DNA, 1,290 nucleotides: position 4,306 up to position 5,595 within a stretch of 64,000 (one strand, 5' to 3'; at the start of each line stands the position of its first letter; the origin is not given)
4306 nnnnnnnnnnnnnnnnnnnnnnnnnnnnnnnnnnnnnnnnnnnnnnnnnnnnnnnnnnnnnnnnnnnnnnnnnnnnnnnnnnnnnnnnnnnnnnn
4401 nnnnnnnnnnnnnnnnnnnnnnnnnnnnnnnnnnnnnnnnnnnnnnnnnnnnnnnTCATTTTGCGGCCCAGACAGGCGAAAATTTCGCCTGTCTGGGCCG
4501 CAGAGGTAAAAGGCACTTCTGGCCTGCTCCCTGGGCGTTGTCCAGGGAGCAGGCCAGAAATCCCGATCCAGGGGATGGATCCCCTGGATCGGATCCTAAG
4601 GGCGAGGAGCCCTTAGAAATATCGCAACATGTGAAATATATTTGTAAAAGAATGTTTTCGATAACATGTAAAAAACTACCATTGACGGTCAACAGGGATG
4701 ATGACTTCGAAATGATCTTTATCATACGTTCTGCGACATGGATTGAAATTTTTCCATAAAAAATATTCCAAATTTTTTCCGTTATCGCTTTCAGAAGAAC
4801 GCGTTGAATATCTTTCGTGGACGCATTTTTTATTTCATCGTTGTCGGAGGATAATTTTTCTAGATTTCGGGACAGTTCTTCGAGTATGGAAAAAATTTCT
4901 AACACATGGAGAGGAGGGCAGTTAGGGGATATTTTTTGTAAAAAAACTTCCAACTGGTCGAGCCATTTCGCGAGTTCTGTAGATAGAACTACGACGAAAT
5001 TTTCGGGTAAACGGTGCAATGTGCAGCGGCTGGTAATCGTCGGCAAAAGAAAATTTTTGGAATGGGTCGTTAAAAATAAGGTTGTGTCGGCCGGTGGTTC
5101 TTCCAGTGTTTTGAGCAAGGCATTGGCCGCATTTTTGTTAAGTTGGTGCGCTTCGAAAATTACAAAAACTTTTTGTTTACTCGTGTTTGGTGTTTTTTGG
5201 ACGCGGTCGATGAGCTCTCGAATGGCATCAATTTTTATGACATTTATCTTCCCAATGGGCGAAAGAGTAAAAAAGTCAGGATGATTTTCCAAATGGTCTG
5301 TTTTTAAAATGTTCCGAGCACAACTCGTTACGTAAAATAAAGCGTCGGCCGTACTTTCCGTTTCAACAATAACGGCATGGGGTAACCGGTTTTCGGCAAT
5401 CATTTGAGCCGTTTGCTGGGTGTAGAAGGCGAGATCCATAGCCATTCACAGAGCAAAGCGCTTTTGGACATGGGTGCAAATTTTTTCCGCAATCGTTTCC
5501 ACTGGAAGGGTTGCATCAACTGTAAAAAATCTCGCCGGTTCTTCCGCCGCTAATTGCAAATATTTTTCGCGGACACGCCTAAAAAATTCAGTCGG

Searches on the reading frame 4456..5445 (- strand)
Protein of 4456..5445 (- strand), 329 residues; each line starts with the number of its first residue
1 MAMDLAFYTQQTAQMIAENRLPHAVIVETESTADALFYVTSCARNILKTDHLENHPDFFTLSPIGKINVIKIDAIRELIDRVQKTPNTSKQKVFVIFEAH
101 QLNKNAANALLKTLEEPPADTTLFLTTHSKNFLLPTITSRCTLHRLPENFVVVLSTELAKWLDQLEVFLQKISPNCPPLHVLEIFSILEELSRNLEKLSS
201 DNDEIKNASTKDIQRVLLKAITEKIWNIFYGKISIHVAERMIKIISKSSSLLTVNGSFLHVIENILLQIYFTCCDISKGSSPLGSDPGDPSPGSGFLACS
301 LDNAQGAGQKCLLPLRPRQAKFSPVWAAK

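Call 53: search_protein_families(library=pfam, proteins=[window:4456-5445:-], max_evalue=0.000001)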
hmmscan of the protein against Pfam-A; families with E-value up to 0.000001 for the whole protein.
window:4456-5445:- (329 aa): 1 family
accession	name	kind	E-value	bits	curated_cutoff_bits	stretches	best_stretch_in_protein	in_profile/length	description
PF13177.12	DNA_pol3_delta2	-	4.7e-31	108.4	27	1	14-147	11-158/161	DNA polymerase III, delta subunit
